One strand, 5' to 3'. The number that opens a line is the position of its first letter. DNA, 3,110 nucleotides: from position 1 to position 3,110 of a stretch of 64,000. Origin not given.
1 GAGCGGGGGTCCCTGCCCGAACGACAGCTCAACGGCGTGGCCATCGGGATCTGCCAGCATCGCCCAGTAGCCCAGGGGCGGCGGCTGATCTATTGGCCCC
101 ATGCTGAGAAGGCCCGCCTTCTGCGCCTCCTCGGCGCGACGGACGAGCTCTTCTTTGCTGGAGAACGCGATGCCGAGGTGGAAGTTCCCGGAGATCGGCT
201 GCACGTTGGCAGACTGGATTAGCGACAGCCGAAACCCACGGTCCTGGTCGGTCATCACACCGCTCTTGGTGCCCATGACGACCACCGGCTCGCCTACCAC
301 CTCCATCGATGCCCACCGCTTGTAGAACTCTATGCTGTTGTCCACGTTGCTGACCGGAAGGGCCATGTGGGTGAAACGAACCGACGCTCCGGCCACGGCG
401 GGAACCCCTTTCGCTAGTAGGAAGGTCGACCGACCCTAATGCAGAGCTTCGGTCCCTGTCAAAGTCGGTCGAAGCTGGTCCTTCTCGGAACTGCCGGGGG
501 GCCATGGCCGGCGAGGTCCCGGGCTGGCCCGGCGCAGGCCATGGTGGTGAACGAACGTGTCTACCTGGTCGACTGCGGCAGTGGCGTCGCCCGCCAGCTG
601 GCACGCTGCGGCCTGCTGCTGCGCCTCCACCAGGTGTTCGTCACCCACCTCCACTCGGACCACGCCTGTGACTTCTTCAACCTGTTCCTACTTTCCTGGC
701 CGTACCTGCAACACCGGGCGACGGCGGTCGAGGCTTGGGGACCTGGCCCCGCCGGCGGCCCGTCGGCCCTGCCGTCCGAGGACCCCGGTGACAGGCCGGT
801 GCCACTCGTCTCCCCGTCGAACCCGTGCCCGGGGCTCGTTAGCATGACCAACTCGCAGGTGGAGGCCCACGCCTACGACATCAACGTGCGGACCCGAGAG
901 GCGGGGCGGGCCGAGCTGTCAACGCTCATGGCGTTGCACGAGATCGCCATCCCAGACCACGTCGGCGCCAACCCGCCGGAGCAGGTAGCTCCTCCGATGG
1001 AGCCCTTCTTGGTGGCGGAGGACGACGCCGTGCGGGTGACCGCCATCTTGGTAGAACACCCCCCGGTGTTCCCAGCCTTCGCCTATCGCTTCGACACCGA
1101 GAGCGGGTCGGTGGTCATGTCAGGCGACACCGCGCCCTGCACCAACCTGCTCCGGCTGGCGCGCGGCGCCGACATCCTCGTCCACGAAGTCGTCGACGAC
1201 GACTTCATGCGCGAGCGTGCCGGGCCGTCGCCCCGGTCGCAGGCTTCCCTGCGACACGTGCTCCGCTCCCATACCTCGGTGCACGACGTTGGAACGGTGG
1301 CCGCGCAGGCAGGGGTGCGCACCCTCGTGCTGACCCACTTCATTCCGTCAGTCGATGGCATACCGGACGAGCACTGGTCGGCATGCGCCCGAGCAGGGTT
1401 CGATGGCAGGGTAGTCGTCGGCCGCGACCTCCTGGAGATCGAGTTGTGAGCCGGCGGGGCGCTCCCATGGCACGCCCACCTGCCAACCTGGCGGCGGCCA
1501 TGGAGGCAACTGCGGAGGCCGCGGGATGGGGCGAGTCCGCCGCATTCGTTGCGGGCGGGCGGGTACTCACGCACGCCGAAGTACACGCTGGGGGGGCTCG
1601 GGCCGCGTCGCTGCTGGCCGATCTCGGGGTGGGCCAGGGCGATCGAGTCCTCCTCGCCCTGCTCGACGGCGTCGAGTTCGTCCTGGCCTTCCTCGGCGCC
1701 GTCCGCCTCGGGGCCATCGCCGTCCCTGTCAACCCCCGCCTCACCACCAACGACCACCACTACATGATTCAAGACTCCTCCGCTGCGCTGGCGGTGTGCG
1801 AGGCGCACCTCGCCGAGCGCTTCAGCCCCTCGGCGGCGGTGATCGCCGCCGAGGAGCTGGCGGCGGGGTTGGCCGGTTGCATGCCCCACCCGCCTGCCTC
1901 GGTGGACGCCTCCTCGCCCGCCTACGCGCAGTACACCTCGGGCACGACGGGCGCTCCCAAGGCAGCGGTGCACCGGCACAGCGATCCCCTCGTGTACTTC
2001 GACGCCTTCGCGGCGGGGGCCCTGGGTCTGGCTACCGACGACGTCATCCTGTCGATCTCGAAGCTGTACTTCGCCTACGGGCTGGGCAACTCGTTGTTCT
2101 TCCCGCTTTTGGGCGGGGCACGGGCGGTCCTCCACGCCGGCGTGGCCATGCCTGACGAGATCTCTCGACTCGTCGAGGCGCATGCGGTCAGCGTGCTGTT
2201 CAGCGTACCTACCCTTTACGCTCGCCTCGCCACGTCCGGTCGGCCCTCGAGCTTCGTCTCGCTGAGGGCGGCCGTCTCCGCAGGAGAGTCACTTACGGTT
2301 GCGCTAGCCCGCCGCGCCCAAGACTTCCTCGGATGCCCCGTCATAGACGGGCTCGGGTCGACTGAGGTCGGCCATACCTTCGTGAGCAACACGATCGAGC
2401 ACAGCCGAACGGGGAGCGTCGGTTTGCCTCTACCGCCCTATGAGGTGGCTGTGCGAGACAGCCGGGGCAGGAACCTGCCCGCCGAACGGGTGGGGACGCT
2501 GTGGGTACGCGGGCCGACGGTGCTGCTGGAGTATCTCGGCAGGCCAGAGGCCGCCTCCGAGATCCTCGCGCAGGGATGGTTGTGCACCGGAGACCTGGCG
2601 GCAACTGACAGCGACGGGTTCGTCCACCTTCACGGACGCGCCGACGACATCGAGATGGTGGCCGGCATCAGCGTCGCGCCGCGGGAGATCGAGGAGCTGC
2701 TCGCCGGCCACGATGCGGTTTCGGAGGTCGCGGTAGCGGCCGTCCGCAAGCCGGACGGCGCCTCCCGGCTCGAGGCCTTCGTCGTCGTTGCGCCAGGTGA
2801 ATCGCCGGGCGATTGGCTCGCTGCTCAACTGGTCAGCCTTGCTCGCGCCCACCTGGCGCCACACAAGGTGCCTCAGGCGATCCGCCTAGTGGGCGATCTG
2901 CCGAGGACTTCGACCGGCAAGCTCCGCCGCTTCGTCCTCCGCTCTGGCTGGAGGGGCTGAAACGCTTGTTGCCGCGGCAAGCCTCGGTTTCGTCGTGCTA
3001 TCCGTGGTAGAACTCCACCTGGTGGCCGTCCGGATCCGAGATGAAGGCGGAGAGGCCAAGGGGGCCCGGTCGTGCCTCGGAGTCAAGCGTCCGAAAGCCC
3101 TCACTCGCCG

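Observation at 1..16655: PKS-less gene cluster with p-HBAD-like logic: chorismate lyase, FadD22-like loader, 3x GT1 plus GT2, amino-sugar and sulfation genes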

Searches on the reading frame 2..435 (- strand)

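Call 5: search_protein_families(library=pfam, proteins=[window:2-435:-], max_evalue=0.01)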
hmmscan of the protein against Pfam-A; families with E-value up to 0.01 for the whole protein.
window:2-435:- (144 aa): 2 families
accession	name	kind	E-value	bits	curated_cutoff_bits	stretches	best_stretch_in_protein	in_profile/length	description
PF00903.31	Glyoxalase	-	1.4e-09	38.8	20.6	1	20-137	1-121/121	Glyoxalase/Bleomycin resistance protein/Dioxygenase superfamily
PF18029.7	Glyoxalase_6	-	0.00042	21.4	23.6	1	27-137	5-105/106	Glyoxalase-like domain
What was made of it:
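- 1..435 (-): VOC/glyoxalase-fold protein 1 (its 3' end lies beyond the window start). PF00903 38.8 bits (call 5).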

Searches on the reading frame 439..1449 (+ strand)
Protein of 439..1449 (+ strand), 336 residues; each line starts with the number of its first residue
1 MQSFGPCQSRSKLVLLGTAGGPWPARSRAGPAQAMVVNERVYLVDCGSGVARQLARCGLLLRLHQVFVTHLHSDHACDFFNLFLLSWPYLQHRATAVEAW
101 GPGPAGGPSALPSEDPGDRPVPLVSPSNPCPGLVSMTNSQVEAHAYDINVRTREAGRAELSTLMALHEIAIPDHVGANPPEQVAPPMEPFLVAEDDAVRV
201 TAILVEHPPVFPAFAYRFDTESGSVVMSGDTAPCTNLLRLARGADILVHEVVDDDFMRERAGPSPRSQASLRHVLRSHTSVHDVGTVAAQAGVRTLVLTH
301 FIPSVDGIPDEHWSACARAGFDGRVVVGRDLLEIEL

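Call 5: search_protein_families(library=pfam, proteins=[window:439-1449:+], max_evalue=0.01)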
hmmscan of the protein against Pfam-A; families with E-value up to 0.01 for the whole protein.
window:439-1449:+ (336 aa): 2 families
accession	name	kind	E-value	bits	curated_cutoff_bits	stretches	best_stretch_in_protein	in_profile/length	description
PF12706.13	Lactamase_B_2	-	3e-12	47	27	2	186-301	92-200/200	Beta-lactamase superfamily domain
PF00753.33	Lactamase_B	-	3.3e-09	37.4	22.7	1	35-233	9-152/196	Metallo-beta-lactamase superfamily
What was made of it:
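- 439..1449 (+): MBL-fold hydrolase, RNase Z / AtsA-arylsulfatase-like (HLHSDH motif). Candidate release hydrolase or aryl-sulfate esterase. PF12706/PF00753 (call 5).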

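Call 19: find_encoding_contigs(protein=window:439-1449:+, flank=10000, max_places=3)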
Protein window:439-1449:+ (336 aa): no gene with exactly this product is on record in the collection.
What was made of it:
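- Tried and rejected: An exact-protein look-up of the MBL gene found nothing (call 19).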

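Call 60: search_solved_structures(query=window:439-1449:+, max_evalue=0.001)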
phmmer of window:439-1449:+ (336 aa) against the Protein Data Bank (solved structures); distinct sequences matched with E-value up to 0.001: 18.
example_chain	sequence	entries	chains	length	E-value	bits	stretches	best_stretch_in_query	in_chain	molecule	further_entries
8gyg_A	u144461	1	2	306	1.9e-25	93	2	11-89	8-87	Arysulfatase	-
6j4n_A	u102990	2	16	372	2.2e-12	50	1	13-104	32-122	Metallo-beta-lactamases PNGM-1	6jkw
2cbn_A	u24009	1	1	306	6.4e-12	48.5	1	225-312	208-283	RIBONUCLEASE Z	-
9ey0_E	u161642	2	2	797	2.2e-11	46.7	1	219-268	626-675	Zinc phosphodiesterase ELAC protein 2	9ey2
8z0p_A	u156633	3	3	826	2.5e-11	46.5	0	219-268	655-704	Zinc phosphodiesterase ELAC protein 2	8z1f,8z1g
7byq_A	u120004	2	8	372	3e-11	46.3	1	13-104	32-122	Metallo-beta-lactamase PNGM-1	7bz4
7bz1_A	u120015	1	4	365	4.9e-11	45.5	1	13-104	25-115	Metallo-beta-lactamase PNGM-1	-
7bz3_A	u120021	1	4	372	5.3e-11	45.5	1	13-104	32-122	Metallo-beta-lactamase PNGM-1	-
7wi1_A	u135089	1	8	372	5.4e-11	45.4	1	13-104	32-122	Metallo-beta-lactamase PNGM-1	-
7bzi_G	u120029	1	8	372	5.4e-11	45.4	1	13-104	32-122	Metallo-beta-lactamase PNGM-1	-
8rr1_E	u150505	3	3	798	1.1e-10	44.4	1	219-268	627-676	Zinc phosphodiesterase ELAC protein 2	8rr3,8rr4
9ey1_E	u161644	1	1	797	5.4e-10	42.1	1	219-268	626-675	Zinc phosphodiesterase ELAC protein 2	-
8cbl_E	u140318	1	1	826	6.1e-10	42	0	219-268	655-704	Zinc phosphodiesterase ELAC protein 2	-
1y44_A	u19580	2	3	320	7.9e-10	41.6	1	13-78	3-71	Ribonuclease Z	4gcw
2fk6_A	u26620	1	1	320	1.9e-08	37.1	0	13-78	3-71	RIBONUCLEASE Z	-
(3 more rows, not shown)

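Call 61: search_protein_families(library=ncbifam, proteins=[window:439-1449:+], max_evalue=0.001)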
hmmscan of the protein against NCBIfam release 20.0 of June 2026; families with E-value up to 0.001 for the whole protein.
window:439-1449:+ (336 aa): 10 families
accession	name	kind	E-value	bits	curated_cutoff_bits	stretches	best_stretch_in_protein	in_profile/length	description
NF000806.0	PRK00055.2-4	equivalog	4.1e-41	141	363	2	170-335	117-275/280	ribonuclease Z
TIGR02651.1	RNase_Z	equivalog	3.5e-26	91.9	292.95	2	12-79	1-68/302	ribonuclease Z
NF000801.0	PRK00055.1-3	equivalog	2.8e-25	89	252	2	12-102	3-91/307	ribonuclease Z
NF041257.1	GntH_guanitoxin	equivalog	1.9e-24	86.3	333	2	192-332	158-294/374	guanitoxin biosynthesis MBL fold metallo-hydrolase GntH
NF041851.1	cyc_nuc_deg_phdiest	equivalog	6.9e-21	74.8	400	2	196-334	130-251/253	cyclic nucleotide-degrading phosphodiesterase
NF000800.0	PRK00055.1-1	equivalog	5.3e-18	65.1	398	2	223-302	205-272/305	ribonuclease Z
NF000805.0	PRK00055.2-3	equivalog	8.9e-18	64.6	416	2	227-335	207-299/307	ribonuclease Z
TIGR02649.1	true_RNase_BN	exception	5.6e-15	55.1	563.7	2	223-306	204-275/304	ribonuclease BN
NF002558.0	PRK02126.1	subfamily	1.4e-09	37.4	315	1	39-102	27-83/345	ribonuclease Z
NF000804.0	PRK00055.2-1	equivalog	7.5e-08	31.8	402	0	11-78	4-71/306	ribonuclease Z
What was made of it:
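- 439..1449 (+): RNase Z-type NCBIfam hits fall below their cut-offs (call 61).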

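Call 74: search_solved_structures(query=window:439-1449:+, max_evalue=1e-15, show_alignments=1)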
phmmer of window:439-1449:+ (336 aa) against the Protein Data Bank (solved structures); distinct sequences matched with E-value up to 1e-15: 1.
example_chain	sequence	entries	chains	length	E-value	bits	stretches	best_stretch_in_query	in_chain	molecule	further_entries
8gyg_A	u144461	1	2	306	1.9e-25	93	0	11-89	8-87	Arysulfatase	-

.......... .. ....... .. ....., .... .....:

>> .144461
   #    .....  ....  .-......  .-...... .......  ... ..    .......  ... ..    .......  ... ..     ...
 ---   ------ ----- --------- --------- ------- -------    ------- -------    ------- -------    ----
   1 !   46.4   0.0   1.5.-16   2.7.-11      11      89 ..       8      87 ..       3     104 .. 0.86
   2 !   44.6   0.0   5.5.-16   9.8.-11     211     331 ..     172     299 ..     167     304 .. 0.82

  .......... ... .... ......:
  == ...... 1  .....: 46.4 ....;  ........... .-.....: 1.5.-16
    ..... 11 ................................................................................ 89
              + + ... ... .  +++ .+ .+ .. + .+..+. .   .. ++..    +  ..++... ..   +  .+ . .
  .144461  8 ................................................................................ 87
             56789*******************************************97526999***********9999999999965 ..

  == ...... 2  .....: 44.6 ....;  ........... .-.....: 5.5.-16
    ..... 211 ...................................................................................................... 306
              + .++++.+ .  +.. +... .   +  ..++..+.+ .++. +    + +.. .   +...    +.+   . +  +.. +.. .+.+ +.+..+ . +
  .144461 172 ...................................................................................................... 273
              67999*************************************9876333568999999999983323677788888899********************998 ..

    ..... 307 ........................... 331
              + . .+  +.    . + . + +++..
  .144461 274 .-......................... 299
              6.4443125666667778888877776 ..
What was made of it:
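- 439..1449 (+): Best PDB hit is the 8GYG 'arylsulfatase', E 1.9e-25 (calls 60, 74).
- On Family S4 (AtsA-type) MBL-fold arylsulfatases: The best PDB hit is the 8GYG 'arylsulfatase', E 1.9e-25, in two blocks (calls 60, 74).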

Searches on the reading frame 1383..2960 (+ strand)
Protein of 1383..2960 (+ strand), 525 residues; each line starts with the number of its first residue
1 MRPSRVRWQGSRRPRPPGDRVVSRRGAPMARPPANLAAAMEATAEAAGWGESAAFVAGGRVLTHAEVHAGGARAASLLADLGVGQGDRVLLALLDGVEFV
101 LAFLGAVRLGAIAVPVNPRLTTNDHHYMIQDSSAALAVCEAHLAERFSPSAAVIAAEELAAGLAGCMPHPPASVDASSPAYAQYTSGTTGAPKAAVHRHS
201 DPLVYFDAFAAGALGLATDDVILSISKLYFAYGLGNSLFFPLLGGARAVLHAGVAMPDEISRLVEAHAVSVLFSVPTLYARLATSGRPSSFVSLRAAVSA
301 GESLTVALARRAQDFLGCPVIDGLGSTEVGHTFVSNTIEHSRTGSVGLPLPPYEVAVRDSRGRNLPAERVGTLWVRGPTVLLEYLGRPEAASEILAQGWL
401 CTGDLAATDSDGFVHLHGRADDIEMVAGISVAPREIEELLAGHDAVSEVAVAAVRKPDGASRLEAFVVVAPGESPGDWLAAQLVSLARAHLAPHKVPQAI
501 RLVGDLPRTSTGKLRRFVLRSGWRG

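Call 5: search_protein_families(library=pfam, proteins=[window:1383-2960:+], max_evalue=0.01)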
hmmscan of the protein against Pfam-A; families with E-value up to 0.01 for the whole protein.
window:1383-2960:+ (525 aa): 2 families
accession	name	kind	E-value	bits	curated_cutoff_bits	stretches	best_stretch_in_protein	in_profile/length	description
PF00501.34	AMP-binding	-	1.4e-72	245.1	29.9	1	45-385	4-384/384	AMP-binding enzyme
PF13193.12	AMP-binding_C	-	1.6e-16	61.4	24.5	1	435-513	1-76/76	AMP-binding enzyme C-terminal domain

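Call 7: search_protein_families(library=ncbifam, proteins=[window:1383-2960:+], max_evalue=0.01)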
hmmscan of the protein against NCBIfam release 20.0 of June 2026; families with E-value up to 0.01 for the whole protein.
window:1383-2960:+ (525 aa): 108 families (the best 25 are shown)
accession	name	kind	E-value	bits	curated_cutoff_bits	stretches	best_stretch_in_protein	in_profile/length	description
NF004716.0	PRK06060.1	equivalog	1.7e-118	396.7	1228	1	34-521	4-488/705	p-hydroxybenzoic acid--AMP ligase FadD22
TIGR02262.1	benz_CoA_lig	subfamily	1.7e-108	363.6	375.25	1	36-521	5-507/508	benzoate-CoA ligase family protein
NF004837.0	PRK06187.1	subfamily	2.5e-92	309.9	476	1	33-521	7-520/531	long-chain-fatty-acid--CoA ligase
NF053567.1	HBDA_AROS1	equivalog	1.1e-84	284.7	1000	1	42-521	20-517/523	3-hydroxybenzoate--CoA ligase HbdA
NF004114.0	PRK05605.1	equivalog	1.8e-71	241.2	766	2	172-518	216-564/575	long-chain-fatty-acid--CoA ligase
NF006182.0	PRK08316.1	subfamily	4.3e-65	220.2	663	1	50-521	25-515/523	fatty acyl-CoA synthetase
NF004822.0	PRK06178.1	equivalog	1.1e-62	212.5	782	2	166-518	202-562/571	acyl-CoA synthetase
NF005858.0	PRK07787.1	subfamily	1.1e-62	212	575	1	46-517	12-466/471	acyl-CoA synthetase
NF006181.0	PRK08314.1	subfamily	1.6e-62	211.5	705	2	170-515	197-546/563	long-chain-fatty-acid--CoA ligase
NF005801.1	PRK07656.1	equivalog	1.8e-62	211.7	657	1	45-516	10-496/500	FadD3 family acyl-CoA ligase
NF005702.0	PRK07514.1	subfamily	4e-62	210.2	558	1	50-523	18-500/506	malonyl-CoA synthase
NF005676.0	PRK07470.1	equivalog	6.7e-61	206.5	774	1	28-520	14-526/544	acyl-CoA synthetase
NF005307.0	PRK06839.1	equivalog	1.7e-60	205.1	748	1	54-517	20-487/496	o-succinylbenzoate--CoA ligase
NF003313.0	PRK04319.1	equivalog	1.8e-60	204.8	729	2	174-521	206-559/574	acetate--CoA ligase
NF006523.0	PRK08974.1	equivalog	2.4e-60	204.2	884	2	174-521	203-551/561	long-chain-fatty-acid--CoA ligase FadD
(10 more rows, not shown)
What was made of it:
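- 1467..2960 (+): Stand-alone aryl-acid adenylating ligase, homologous to the FadD22 A-domain and to benzoate-CoA ligases. NCBIfam FadD22 396.7 bits over profile positions 4-488; benzoate-CoA ligase family 363.6 bits against a cut-off of 375 (call 7).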

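Call 40: search_solved_structures(query=window:1467-2960:+, max_evalue=1e-30, show_alignments=1)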
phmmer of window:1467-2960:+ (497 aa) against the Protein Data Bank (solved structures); distinct sequences matched with E-value up to 1e-30: 59.
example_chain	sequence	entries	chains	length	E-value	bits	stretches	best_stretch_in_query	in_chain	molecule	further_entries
2v7b_A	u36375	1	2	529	2.3e-81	277.8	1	25-492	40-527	BENZOATE-COENZYME A LIGASE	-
4rlf_A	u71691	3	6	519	8.8e-79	269.3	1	24-495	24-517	Benzoate-coenzyme A ligase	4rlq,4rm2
4rm3_A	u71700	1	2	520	8.8e-79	269.3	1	24-495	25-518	Benzoate-coenzyme A ligase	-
4eat_A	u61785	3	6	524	9.1e-79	269.2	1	24-495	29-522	Benzoate-coenzyme A ligase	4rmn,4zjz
6m2o_A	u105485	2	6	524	2.4e-77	264.6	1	24-495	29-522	Benzoate-coenzyme A ligase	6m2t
6m2u_A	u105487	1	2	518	2.8e-77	264.3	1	24-494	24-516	Benzoate-coenzyme A ligase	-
4wv3_A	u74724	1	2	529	1.7e-68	235.4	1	28-494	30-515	Anthranilate-CoA ligase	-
5u2a_A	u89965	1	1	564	8.2e-49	170.5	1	34-493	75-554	AMP-dependent synthetase and ligase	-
4gxq_A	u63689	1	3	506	2e-48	169.2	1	28-495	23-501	Malonyl CoA synthetase, Benzoate-CoA ligase Chimeric protein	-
5oe3_A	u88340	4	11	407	3.6e-48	168.4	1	31-394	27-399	Anthranilate--CoA ligase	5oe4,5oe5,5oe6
8wev_A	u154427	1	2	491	1.9e-47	166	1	26-490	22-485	Feruloyl-CoA Synthetase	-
8weu_A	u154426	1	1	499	2.2e-47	165.7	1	26-491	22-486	Fatty-acyl-CoA synthase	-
8r2q_A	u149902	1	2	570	7.2e-47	164.1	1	29-492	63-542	Probable fatty-acid-CoA ligase FadD5 (Fatty-acid-CoA synthetase) (Fatty-acid-CoA synthase)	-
6mfy_A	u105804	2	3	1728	8.1e-46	160.6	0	19-491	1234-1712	Linear gramicidin synthase subunit A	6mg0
6mfz_A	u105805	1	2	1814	9.7e-46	160.3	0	19-491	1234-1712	Linear gramicidin synthase subunit A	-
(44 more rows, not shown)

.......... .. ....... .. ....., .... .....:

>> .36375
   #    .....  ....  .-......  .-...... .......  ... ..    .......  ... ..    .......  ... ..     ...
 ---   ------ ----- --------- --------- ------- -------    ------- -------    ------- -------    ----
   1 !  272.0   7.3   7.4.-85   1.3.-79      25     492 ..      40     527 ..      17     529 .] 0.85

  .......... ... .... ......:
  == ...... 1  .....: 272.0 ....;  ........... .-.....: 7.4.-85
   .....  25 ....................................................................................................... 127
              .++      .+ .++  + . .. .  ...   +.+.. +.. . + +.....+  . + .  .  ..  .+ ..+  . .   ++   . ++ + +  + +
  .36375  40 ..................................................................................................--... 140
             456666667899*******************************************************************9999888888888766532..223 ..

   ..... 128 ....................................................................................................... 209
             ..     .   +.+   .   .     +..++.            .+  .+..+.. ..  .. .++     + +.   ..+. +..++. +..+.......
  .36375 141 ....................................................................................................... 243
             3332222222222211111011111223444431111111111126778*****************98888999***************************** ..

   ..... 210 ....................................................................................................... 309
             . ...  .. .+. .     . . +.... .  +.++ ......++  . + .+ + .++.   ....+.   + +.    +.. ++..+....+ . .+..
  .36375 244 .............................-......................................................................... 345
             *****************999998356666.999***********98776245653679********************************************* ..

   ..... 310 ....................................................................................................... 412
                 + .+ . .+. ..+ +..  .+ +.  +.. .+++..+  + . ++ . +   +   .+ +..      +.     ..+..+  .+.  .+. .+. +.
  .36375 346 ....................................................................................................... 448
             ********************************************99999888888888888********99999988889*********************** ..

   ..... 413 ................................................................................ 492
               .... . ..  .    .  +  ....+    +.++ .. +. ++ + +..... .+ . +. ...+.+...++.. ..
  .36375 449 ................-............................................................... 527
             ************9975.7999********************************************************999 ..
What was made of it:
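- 1467..2960 (+): PDB benzoate-CoA ligases 2V7B/4EAT at E 1e-79 to 1e-81 (call 40).
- On Benzoate-CoA ligase family (TIGR02262): Solved benzoate-CoA ligases are the best PDB hits (call 40).
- Ligase: best matches are FadD22 and benzoate/anthranilate-CoA ligases (calls 7, 40). The ligase scores just below the benzoate-CoA ligase family cut-off, and anthranilate-CoA ligase is also a good hit (calls 7, 40).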
